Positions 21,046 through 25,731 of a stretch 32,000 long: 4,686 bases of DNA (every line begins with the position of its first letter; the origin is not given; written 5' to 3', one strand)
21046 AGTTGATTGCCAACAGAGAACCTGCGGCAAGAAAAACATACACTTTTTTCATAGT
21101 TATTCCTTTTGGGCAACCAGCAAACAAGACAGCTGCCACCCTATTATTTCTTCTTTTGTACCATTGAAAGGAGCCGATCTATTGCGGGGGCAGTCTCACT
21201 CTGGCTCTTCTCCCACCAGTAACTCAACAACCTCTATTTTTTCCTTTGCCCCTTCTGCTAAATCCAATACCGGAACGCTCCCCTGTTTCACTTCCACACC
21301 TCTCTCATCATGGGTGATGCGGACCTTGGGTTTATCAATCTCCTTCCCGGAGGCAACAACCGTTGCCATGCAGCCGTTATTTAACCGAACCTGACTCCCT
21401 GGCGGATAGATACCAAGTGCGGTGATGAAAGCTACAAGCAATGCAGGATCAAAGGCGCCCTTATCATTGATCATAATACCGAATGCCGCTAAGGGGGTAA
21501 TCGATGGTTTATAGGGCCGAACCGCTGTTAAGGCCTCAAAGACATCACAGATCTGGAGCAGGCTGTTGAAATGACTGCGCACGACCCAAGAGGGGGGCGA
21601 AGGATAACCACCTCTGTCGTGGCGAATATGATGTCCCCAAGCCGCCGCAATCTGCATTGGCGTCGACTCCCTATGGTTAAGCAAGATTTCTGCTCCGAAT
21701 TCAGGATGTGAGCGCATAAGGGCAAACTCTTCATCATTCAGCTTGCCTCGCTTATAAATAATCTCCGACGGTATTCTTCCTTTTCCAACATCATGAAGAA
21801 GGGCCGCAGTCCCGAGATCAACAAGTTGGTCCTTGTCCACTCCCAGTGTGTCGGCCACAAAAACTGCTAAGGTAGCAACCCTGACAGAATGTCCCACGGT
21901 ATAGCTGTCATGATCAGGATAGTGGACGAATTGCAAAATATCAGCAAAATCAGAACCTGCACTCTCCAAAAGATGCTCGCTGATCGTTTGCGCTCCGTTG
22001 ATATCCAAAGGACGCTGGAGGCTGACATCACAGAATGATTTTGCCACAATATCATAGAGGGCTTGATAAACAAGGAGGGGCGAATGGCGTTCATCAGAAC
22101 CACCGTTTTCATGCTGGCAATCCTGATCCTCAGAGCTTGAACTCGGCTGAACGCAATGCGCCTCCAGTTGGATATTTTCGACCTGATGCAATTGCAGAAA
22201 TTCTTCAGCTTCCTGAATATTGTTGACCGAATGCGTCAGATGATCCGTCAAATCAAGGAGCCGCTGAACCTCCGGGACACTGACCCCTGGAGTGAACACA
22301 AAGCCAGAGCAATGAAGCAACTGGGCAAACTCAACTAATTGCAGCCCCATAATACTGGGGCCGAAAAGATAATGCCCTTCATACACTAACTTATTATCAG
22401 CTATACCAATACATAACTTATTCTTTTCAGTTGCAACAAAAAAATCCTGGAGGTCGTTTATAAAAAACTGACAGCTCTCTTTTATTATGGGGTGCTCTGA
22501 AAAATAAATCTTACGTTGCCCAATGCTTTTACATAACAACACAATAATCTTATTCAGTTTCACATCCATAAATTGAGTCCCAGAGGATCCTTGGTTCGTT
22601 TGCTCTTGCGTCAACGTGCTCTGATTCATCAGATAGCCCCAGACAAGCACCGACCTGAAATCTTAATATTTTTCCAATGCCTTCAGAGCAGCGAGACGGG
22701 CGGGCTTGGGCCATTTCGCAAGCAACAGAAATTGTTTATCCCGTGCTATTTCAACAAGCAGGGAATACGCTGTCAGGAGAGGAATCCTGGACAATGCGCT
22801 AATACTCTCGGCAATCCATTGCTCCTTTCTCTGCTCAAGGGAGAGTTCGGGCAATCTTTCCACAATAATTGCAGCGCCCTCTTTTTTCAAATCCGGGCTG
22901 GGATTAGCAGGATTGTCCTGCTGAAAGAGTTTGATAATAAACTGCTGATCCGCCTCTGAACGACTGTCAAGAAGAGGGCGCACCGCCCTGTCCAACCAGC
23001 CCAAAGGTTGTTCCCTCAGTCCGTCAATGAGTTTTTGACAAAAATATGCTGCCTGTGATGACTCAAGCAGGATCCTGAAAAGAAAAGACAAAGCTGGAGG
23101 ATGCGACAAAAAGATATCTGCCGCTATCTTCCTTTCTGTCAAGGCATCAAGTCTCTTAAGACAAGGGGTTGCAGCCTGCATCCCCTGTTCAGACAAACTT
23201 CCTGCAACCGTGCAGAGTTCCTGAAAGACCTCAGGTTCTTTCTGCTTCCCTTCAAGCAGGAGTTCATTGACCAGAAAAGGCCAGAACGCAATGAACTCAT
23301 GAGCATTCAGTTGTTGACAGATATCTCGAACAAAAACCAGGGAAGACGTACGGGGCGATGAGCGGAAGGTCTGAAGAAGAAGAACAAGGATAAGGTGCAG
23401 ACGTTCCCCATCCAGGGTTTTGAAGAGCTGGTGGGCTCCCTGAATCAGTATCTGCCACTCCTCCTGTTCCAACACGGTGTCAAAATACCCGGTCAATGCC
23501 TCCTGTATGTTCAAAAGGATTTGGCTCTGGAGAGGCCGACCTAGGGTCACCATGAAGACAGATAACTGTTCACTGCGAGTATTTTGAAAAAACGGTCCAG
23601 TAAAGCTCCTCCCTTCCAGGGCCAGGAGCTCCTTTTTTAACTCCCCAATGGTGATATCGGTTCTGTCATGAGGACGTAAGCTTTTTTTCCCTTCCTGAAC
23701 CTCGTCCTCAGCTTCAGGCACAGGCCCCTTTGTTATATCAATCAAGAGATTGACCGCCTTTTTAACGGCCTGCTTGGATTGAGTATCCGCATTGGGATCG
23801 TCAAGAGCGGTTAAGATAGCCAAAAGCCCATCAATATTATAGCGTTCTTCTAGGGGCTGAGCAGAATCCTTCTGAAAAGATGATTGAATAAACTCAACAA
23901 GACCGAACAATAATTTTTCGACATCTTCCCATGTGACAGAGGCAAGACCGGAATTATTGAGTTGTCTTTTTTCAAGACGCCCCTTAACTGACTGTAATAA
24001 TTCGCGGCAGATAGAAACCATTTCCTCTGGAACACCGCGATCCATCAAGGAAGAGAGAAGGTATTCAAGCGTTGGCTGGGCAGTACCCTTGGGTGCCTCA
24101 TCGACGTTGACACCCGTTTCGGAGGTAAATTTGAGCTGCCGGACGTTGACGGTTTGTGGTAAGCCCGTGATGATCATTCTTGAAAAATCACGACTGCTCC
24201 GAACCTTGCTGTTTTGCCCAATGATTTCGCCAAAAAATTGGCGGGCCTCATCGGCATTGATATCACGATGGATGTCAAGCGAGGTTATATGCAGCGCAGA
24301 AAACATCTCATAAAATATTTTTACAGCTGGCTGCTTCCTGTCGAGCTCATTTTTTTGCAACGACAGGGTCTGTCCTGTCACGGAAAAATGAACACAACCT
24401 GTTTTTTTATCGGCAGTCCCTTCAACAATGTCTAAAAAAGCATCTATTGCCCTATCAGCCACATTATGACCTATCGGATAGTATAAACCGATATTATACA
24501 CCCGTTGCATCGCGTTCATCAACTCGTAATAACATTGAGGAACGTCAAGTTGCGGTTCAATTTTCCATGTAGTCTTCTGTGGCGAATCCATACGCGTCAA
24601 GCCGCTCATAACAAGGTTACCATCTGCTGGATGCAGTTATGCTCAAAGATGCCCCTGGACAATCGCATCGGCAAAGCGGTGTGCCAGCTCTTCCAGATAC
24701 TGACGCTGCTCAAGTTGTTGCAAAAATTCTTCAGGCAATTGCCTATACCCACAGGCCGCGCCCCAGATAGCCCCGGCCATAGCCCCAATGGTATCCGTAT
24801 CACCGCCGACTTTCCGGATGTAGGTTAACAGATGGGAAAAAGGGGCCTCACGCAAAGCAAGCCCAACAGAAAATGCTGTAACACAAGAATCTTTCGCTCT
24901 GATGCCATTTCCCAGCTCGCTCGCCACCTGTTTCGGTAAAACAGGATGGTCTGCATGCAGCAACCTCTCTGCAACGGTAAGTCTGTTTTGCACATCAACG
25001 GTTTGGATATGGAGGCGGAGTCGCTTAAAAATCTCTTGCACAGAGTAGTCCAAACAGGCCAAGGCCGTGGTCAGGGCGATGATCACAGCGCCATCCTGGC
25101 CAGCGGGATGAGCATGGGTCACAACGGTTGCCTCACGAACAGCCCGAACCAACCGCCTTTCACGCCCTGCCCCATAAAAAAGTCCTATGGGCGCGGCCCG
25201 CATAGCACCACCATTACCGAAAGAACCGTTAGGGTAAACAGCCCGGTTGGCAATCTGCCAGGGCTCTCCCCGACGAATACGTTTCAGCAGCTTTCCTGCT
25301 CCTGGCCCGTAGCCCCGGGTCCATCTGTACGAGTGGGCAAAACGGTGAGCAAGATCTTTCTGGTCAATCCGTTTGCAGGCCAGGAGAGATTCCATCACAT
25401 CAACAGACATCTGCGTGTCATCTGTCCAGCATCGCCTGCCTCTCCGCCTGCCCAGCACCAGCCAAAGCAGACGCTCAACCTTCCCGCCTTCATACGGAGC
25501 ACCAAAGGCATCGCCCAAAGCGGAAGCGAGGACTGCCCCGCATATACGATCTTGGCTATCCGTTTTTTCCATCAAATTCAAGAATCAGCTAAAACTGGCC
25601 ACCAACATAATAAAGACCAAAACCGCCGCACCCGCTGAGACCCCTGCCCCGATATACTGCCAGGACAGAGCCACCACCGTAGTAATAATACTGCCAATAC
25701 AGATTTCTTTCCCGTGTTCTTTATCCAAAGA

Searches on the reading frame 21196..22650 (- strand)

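Call 68: search_protein_families(library=pfam, proteins=[window:21196-22650:-], max_evalue=0.00001)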
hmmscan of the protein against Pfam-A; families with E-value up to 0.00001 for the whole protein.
window:21196-22650:- (484 aa): 2 families
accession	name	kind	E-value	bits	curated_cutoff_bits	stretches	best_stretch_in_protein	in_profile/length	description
PF13487.12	HD_5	-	3.4e-22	79.4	27.2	1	246-404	9-170/170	HD domain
PF01966.28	HD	-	1.3e-13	51.6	22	1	252-347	2-92/116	HD domain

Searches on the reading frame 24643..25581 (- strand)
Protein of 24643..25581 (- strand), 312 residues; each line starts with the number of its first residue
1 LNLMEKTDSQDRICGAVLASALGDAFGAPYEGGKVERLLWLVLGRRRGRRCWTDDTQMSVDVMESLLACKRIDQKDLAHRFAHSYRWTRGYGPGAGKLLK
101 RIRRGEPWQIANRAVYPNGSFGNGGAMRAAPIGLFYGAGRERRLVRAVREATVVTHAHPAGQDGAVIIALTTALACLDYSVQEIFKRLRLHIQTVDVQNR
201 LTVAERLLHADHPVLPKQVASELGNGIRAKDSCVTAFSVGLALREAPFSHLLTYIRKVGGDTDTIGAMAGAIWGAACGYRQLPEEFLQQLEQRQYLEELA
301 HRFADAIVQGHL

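Call 69: search_protein_families(library=pfam, proteins=[window:24643-25581:-], max_evalue=0.00001)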
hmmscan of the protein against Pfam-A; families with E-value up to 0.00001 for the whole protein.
window:24643-25581:- (312 aa): 1 family
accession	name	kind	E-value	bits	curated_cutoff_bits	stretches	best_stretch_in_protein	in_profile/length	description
PF03747.19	ADP_ribosyl_GH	-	1.1e-56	193.1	26.2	1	15-285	1-287/287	ADP-ribosylglycohydrolase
